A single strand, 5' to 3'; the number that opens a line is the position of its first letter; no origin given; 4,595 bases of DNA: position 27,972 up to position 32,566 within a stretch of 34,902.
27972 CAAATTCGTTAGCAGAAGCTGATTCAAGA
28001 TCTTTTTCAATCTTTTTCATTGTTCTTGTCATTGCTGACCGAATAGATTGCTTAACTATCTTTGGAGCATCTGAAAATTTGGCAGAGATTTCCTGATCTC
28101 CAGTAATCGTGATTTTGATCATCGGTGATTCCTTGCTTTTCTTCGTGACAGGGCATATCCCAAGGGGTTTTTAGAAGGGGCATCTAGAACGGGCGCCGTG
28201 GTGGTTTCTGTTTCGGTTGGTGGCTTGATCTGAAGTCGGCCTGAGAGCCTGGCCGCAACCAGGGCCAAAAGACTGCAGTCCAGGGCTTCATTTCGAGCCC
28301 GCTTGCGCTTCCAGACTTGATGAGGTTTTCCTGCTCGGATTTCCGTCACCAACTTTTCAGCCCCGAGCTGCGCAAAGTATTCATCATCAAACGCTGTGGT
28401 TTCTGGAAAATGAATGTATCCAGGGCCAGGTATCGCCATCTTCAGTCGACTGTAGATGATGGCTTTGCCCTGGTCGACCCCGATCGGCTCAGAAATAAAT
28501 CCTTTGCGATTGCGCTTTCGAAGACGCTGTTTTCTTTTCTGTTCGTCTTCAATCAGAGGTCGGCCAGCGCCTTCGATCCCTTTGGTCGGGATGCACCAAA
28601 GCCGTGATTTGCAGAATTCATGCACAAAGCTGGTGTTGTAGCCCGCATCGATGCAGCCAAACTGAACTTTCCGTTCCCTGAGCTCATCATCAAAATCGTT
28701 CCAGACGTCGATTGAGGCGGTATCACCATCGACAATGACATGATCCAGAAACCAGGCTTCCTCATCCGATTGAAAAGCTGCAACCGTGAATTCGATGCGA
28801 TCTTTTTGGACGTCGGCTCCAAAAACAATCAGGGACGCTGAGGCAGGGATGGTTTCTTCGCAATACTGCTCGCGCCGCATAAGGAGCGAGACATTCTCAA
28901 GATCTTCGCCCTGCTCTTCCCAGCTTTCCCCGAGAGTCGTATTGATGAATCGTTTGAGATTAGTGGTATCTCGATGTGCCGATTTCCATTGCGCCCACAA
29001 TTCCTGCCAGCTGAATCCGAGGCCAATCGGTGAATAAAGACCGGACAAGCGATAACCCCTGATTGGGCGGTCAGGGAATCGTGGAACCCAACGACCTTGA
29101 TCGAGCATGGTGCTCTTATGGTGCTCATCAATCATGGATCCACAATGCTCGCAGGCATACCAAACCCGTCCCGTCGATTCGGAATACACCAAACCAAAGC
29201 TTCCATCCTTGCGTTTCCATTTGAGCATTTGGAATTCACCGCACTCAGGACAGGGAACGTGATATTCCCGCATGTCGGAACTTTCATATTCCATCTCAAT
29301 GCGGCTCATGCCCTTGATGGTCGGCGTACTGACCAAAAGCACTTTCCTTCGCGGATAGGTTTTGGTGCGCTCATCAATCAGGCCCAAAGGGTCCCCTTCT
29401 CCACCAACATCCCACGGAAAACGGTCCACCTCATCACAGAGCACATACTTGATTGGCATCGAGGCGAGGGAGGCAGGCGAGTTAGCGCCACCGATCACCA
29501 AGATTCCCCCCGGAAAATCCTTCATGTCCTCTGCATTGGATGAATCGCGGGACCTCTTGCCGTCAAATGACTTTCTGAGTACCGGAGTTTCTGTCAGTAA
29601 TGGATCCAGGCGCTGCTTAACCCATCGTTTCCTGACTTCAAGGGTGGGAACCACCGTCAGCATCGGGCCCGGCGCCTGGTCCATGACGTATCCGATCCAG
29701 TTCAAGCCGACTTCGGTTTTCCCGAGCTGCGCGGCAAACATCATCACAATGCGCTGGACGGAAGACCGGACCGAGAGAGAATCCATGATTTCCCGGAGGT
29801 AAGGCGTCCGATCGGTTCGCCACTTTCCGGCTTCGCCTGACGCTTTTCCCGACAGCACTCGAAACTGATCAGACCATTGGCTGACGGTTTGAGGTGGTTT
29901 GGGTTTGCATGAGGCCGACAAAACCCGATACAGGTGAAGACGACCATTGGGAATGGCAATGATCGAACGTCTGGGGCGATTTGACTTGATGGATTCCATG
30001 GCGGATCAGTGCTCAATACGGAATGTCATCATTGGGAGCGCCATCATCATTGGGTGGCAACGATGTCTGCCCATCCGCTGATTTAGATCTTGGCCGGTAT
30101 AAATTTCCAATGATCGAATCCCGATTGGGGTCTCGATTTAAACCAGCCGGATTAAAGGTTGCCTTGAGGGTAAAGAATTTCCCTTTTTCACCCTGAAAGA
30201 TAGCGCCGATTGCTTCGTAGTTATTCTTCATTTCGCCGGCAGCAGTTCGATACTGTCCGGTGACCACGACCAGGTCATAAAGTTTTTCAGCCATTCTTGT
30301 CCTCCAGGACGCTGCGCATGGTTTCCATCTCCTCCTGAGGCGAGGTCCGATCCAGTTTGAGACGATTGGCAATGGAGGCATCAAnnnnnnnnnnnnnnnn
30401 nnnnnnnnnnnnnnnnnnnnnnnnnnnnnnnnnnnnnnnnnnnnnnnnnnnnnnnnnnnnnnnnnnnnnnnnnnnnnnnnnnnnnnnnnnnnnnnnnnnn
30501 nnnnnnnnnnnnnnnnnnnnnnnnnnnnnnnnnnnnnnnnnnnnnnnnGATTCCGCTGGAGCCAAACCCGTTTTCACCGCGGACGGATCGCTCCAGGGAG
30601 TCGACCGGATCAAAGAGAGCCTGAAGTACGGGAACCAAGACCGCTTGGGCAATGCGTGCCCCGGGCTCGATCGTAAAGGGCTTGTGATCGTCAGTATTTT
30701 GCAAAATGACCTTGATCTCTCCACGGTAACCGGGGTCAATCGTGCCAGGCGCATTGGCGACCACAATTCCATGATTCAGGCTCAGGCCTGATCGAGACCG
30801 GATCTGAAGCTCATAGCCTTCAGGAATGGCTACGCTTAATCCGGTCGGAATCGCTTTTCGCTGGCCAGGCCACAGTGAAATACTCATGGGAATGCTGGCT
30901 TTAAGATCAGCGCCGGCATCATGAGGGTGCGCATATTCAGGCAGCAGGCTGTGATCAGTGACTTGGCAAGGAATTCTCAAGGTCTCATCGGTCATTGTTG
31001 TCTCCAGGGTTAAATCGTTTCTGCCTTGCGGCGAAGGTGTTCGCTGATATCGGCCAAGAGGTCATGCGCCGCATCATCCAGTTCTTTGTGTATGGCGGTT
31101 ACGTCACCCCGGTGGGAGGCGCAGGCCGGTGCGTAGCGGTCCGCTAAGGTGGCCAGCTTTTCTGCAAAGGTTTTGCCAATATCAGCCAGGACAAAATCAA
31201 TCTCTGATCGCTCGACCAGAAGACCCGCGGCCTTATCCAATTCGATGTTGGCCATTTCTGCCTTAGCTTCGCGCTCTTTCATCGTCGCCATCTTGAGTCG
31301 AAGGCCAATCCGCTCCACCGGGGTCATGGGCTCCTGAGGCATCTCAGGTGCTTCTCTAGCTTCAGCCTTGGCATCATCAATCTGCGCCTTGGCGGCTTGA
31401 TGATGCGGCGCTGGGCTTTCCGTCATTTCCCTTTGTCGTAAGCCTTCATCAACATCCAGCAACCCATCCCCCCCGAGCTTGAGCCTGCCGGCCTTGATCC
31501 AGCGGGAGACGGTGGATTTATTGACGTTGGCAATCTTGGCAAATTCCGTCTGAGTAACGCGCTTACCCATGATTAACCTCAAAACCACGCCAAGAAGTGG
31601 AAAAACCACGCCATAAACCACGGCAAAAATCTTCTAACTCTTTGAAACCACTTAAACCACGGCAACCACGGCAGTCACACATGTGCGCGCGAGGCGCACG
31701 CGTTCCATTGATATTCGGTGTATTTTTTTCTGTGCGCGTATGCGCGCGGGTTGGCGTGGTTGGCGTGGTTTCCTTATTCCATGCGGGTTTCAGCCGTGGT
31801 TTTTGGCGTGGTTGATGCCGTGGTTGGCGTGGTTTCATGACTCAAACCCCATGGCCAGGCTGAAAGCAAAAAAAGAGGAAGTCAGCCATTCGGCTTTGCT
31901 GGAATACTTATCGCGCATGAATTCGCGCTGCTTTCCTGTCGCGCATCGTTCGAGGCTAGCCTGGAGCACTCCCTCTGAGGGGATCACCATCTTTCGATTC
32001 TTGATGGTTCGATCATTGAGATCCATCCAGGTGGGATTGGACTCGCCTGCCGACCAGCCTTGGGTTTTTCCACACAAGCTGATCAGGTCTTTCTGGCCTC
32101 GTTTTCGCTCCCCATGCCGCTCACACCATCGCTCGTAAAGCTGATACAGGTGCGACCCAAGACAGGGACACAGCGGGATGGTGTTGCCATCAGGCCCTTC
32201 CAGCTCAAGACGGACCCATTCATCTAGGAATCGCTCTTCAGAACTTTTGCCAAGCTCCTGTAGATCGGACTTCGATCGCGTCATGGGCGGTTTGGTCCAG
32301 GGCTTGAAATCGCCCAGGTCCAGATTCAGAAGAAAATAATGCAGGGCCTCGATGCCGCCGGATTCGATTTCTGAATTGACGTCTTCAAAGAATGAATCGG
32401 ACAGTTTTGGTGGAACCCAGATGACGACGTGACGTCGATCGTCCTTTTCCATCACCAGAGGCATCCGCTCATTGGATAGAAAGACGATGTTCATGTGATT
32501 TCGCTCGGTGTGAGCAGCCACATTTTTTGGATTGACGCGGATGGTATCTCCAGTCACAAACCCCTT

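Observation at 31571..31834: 264-bp intergenic region with 6+6 inverted 9-bp iterons flanking a GC-palindrome/AT-rich core: ori and/or cos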

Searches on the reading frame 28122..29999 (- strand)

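Call 8: search_protein_families(library=pfam, proteins=[window:28122-29999:-], max_evalue=0.01)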
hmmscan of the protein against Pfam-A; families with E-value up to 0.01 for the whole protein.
window:28122-29999:- (626 aa): 3 families
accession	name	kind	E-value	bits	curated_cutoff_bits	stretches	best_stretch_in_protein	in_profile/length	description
PF05876.18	GpA_ATPase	-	2.4e-92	309.5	25.6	1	54-304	1-247/247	Phage terminase large subunit gpA, ATPase domain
PF20454.4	GpA_nuclease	-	6e-66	223.1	22.5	1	313-587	1-288/294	Terminase large subunit gpA, endonuclease domain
PF23447.1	DUF7128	-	0.00097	19.4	25.7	1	274-294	6-26/44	Domain of unknown function (DUF7128)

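Call 9: search_protein_families(library=phrogs, proteins=[window:28122-29999:-], max_evalue=0.001)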
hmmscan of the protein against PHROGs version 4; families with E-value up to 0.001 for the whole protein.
window:28122-29999:- (626 aa): 9 families
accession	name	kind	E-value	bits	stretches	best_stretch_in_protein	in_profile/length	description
phrog_15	-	head and packaging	5.7e-213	711.7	1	15-610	333-954/1330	terminase large subunit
phrog_21311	-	head and packaging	6.8e-52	177.5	1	118-305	2-190/218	terminase large subunit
phrog_675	-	head and packaging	1.7e-48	166.2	1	64-463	43-435/576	terminase large subunit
phrog_16406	-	unknown function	1.3e-33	117.6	2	322-585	114-384/601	-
phrog_3028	-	unknown function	1.4e-27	97.9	1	450-586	25-161/203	-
phrog_3925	-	head and packaging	1.7e-21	77.5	1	32-142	36-142/150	terminase large subunit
phrog_15657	-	unknown function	4.2e-17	63.5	1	317-427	31-138/230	-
phrog_4145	-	head and packaging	8.1e-10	39.4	1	30-213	22-202/209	terminase large subunit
phrog_12876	-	head and packaging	3.4e-06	27.9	1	121-263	4-133/235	terminase large subunit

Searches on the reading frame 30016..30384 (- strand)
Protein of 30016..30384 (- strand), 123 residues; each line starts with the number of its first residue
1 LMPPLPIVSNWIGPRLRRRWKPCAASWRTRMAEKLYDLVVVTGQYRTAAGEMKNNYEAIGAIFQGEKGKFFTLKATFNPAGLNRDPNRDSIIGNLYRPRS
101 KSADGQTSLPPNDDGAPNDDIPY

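Call 8: search_protein_families(library=pfam, proteins=[window:30016-30384:-], max_evalue=0.01)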
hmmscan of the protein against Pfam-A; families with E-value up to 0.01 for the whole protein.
window:30016-30384:- (123 aa): 0 families

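Call 9: search_protein_families(library=phrogs, proteins=[window:30016-30384:-], max_evalue=0.001)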
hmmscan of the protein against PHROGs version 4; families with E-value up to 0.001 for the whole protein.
window:30016-30384:- (123 aa): 1 family
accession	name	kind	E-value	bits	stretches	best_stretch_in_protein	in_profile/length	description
phrog_18187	-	unknown function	6.2e-07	30.8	1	33-123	3-94/94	-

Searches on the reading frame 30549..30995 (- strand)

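Call 8: search_protein_families(library=pfam, proteins=[window:30549-30995:-], max_evalue=0.01)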
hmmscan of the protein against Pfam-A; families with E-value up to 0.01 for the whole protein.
window:30549-30995:- (149 aa): 2 families
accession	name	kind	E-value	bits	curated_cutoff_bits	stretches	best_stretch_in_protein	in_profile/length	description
PF00692.24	dUTPase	-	9.7e-26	90.5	22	1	18-148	5-129/129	dUTPase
PF22769.1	DCD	-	5.2e-08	33.6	27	1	41-120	73-150/153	dCTP deaminase-like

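Call 9: search_protein_families(library=phrogs, proteins=[window:30549-30995:-], max_evalue=0.001)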
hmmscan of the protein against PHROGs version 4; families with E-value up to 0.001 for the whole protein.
window:30549-30995:- (149 aa): 2 families
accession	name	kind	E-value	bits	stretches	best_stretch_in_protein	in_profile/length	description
phrog_135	-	DNA, RNA and nucleotide metabolism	8.5e-58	198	1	12-148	152-290/463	dUTPase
phrog_1663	-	DNA, RNA and nucleotide metabolism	0.00016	21.9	1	76-122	148-193/303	dCTP deaminase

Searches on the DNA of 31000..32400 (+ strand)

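Call 6: search_dna_similar(query=window:31000-32400:+, collection=phages, mode=distant, max_rows=30)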
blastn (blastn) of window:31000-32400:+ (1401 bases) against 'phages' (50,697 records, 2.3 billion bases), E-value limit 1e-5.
No match.

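Call 72: search_rna_families(source=window, start=31300, end=32100, threshold=evalue, max_evalue=1)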
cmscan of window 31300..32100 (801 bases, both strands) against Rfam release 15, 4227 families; matches with E-value up to 1: 1.
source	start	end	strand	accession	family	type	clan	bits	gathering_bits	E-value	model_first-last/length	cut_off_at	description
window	31467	31509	-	RF02035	IMES-2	Gene;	-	13.6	54.7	0.81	27-69/141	no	IMES-2 RNA motif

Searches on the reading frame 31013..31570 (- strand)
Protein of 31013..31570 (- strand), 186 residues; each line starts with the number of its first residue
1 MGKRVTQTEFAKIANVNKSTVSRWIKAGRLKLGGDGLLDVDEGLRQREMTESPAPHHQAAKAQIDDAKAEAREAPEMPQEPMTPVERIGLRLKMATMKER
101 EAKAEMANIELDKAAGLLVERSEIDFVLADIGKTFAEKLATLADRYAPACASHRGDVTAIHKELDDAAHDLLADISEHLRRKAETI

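Call 8: search_protein_families(library=pfam, proteins=[window:31013-31570:-], max_evalue=0.01)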
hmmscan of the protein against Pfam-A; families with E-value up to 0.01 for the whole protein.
window:31013-31570:- (186 aa): 4 families
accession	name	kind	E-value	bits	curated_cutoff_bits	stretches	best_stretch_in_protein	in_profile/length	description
PF12728.13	HTH_17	-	0.00047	20.8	27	1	6-31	3-29/51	Helix-turn-helix domain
PF01381.28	HTH_3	-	0.0033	17.9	23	1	6-27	11-32/55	Helix-turn-helix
PF20432.4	Xre-like-HTH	-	0.0054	17.4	25.8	0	5-35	24-53/63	Antitoxin Xre-like helix-turn-helix domain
PF13518.12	HTH_28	-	0.0081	16.7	25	0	5-27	13-35/52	Helix-turn-helix domain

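Call 9: search_protein_families(library=phrogs, proteins=[window:31013-31570:-], max_evalue=0.001)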
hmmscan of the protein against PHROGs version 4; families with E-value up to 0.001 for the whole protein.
window:31013-31570:- (186 aa): 6 families
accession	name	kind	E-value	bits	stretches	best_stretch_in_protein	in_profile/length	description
phrog_57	-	head and packaging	3.1e-21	77.1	1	1-181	9-175/199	terminase small subunit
phrog_5193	-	unknown function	1.4e-06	29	0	5-166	4-191/225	-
phrog_141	-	head and packaging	2.2e-06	28.2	1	4-177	15-163/183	terminase small subunit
phrog_8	-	transcription regulation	0.00021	21.9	1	4-73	170-235/346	transcriptional regulator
phrog_66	-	integration and excision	0.00025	21.8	1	4-117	93-196/412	excisionase and transcriptional regulator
phrog_2907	-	integration and excision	0.00085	20.7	0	3-65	5-70/117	excisionase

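Call 12: search_dna_similar(query=window:31013-31570:-, collection=phages, mode=protein, max_rows=30)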
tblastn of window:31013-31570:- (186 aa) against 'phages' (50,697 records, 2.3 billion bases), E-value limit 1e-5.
No match.

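Call 13: find_related_loci(query=window:31013-31570:-, collection=viral_contigs, flank=4000)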
Query window:31013-31570:- (186 aa) in viral_contigs; peptide patterns used: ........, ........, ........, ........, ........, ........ (x = any residue, [..] = any of these).
38 stretches matched a pattern; 4 encode a relative of the query (tblastn E <= 1e-3); 4 distinct loci.
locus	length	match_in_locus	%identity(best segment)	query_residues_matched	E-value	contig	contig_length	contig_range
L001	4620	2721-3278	100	1-186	5e-125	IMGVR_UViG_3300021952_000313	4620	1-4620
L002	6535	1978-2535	91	1-186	1e-111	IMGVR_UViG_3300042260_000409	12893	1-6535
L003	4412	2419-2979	52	4-184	3e-55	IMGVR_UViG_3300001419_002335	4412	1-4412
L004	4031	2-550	45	6-184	6e-44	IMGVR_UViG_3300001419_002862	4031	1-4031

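Call 15: find_related_loci(query=window:31013-31570:-, collection=genome_contigs, flank=5000)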
Query window:31013-31570:- (186 aa) in genome_contigs; peptide patterns used: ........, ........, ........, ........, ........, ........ (x = any residue, [..] = any of these).
174 stretches matched a pattern; 2 encode a relative of the query (tblastn E <= 1e-3); 2 distinct loci.
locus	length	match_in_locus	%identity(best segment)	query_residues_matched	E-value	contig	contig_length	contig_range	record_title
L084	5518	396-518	48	3-44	5e-7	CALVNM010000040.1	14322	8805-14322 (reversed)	MAG: uncultured Clostridia bacterium isolate BRZ_GG__bin59 genome assembly, contig: BRZ_GG__NODE_5605_length_14322_cov_5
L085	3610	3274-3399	44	3-45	2e-6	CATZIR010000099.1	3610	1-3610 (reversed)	MAG TPA_asm: uncultured Eubacteriales bacterium isolate ERR9578221_bin.40_MetaWRAP_v1.3_MAG genome assembly, contig: ERZ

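Call 18: search_solved_structures(query=window:31013-31570:-, max_evalue=1, show_alignments=2)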
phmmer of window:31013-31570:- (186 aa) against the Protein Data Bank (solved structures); distinct sequences matched with E-value up to 1: 3.
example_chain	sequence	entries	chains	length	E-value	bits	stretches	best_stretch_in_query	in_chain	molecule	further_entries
3mky_B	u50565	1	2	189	0.085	16.8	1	93-161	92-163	Protein sopB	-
6mp2_A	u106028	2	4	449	0.79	13.6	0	123-149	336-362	BlMan5B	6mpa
6moy_A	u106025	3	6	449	0.79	13.6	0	123-149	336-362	BlMan5B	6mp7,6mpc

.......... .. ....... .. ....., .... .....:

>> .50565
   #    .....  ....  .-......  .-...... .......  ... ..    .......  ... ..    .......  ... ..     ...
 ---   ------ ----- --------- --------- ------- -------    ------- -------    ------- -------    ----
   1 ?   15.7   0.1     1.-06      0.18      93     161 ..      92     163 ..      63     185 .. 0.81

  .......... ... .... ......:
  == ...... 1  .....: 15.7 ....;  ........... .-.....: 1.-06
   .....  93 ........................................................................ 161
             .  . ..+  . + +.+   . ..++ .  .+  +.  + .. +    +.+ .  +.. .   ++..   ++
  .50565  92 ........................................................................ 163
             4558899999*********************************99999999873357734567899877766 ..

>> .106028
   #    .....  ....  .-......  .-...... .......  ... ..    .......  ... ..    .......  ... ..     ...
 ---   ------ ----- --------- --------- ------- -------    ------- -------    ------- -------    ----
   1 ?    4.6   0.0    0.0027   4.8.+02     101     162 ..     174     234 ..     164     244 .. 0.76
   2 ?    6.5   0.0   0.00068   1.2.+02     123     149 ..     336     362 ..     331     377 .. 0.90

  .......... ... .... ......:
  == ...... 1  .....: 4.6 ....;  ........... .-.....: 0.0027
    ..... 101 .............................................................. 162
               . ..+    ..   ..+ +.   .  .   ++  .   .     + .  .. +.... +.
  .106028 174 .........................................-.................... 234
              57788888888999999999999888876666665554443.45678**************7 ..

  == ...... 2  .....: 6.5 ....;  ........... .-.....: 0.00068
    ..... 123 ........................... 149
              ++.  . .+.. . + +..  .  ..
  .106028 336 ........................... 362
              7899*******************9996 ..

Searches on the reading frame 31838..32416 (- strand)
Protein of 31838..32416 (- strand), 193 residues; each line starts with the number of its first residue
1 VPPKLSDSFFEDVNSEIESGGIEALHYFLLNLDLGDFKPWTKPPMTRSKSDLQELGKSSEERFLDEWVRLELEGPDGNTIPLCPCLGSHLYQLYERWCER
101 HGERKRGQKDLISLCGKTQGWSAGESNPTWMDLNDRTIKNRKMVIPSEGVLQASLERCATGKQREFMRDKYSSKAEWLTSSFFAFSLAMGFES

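Call 43: find_homologous_proteins(query=window:31838-32416:-, max_evalue=0.001)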
Query window:31838-32416:- (193 aa): 14 proteins with E <= 0.001 among 54 candidates.
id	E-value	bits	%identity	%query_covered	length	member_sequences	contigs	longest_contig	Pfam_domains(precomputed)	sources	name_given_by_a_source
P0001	7.9e-73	263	60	100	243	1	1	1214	PF19263.6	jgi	jgi:putative DNA primase/helicase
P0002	2.3e-66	242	54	98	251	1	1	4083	PF19263.6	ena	-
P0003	3.0e-66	241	57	98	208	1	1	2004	-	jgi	jgi:putative DNA primase/helicase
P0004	8.7e-64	233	56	93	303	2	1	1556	PF19263.6,PF05272.18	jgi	jgi:putative DNA primase/helicase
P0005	8.5e-63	230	53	98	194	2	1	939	-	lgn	-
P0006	2.8e-55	206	49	99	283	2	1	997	PF19263.6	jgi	jgi:putative DNA primase/helicase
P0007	1.0e-54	204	44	99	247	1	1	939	-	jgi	jgi:hypothetical protein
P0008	8.1e-45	171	52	76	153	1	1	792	-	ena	-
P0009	6.4e-40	155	45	99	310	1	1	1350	PF19263.6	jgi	jgi:putative DNA primase/helicase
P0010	4.6e-29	120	60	46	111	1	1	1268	-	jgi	-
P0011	1.2e-26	112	36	97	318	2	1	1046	PF19263.6,PF05272.18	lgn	-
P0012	8.5e-25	106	44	61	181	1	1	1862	-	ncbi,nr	ncbi:MAG TPA: hypothetical protein PLF09_08105, partial [Thiotrichales bacterium]|nr:hypothetical pr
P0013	9.2e-24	103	38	96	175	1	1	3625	-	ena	-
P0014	3.6e-23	101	70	37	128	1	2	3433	-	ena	-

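Call 54: predict_structure(alignment_id=A1)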
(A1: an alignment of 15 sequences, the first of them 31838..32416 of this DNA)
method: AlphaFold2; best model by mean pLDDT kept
length: 193 residues; sequences in the alignment: 15
mean_pLDDT: 87.9   pTM: 0.72
mean pLDDT of the five models: 87.9, 87.6, 87.5, 84.7, 84.6
residues with pLDDT >= 90: 127; 70-90: 41; 50-70: 22; < 50: 3
segments of 3 or more residues with pLDDT < 50: none
pLDDT, mean of each block of 10 residues (from residue 1): 76 77 64 56 73 89 97 94 97 97 96 97 96 95 97 91 93 97 95 68
secondary structure, 60 per line:
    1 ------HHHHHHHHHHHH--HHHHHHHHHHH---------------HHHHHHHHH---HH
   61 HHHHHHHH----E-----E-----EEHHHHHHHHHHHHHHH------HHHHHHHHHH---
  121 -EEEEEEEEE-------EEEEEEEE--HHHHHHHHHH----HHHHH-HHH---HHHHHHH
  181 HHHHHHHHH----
elements in order: H7-18 H21-31 H47-55 H59-68 H87-101 H108-117 E122-130 E138-145 H148-157 H162-166 H174-189

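Call 57: fold_search(model_id=the predicted structure, library=pdb)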
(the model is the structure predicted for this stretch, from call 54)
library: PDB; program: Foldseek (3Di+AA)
matches with E <= 10: 248; with E <= 0.001: 0
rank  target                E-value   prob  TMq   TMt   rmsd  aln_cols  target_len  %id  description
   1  2qby_A                1.7e-01  0.75  0.29  0.17   6.8       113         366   14  Crystal structure of a heterodimer of Cdc6/Orc1 initiators bound to origin DNA (from S. solfataricus) (released 2007-09-11)
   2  5bs6_D                2.3e-01  0.41  0.25  0.22  14.9       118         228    9  Apo structure of transcriptional factor AraR from Bacteroides thetaiotaomicron VPI (released 2015-06-17)
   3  2qby_B                3.1e-01  0.28  0.25  0.15  15.0       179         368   13  Crystal structure of a heterodimer of Cdc6/Orc1 initiators bound to origin DNA (from S. solfataricus) (released 2007-09-11)
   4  6abq_A                3.3e-01  0.23  0.26  0.38  12.0       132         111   17  Crystal structure of transcription factor from Listeria monocytogenes (released 2019-06-05)
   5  1s3j_B                3.9e-01  0.15  0.23  0.29  19.1       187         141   13  X-ray crystal structure of YusO protein from Bacillus subtilis (released 2004-04-13)
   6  9gm7_C                4.2e-01  0.33  0.29  0.14  11.0       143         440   12  MukBEF in a nucleotide-bound state with open neck gate (monomer) (released 2025-03-26)
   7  8s0c_A                4.4e-01  0.23  0.24  0.36  10.5       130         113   16  H. sapiens ORC1-5 bound to double stranded DNA as part of the MCM-ORC complex (released 2024-10-02)
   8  9gm7_D                4.7e-01  0.30  0.29  0.20  11.8       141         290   15  MukBEF in a nucleotide-bound state with open neck gate (monomer) (released 2025-03-26)
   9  7ctf_A                5.3e-01  0.28  0.25  0.41   8.2       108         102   17  Human origin recognition complex 1-5 State II (released 2021-01-06)
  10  5hvq_C                6.0e-01  0.33  0.29  0.24   5.6       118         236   11  Alternative model of the MAGE-G1 NSE-1 complex (released 2016-10-26)
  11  9gm9_D                6.0e-01  0.18  0.29  0.19  15.9       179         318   12  MukBEF in a DNA capture state (released 2025-03-26)
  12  4yif_C                6.0e-01  0.07  0.18  0.22  16.1       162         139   15  Crystal structure of Rv0880 (released 2015-06-10)
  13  7jpo_A                7.6e-01  0.21  0.25  0.15   9.0       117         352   19  ORC-O1AAA: Human Origin Recognition Complex (ORC) with dynamic/unresolved ORC2 WH (released 2020-09-02)
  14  7nvs_W                7.6e-01  0.20  0.25  0.25  13.5       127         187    9  RNA polymerase II core pre-initiation complex with closed promoter DNA in proximal position (released 2021-05-05)
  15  8fo7                  7.6e-01  0.12  0.25  0.06  12.9       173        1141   10  Cryo-EM structure of LRRK2 bound to type I inhibitor LRRK2-IN-1 (released 2024-01-17)
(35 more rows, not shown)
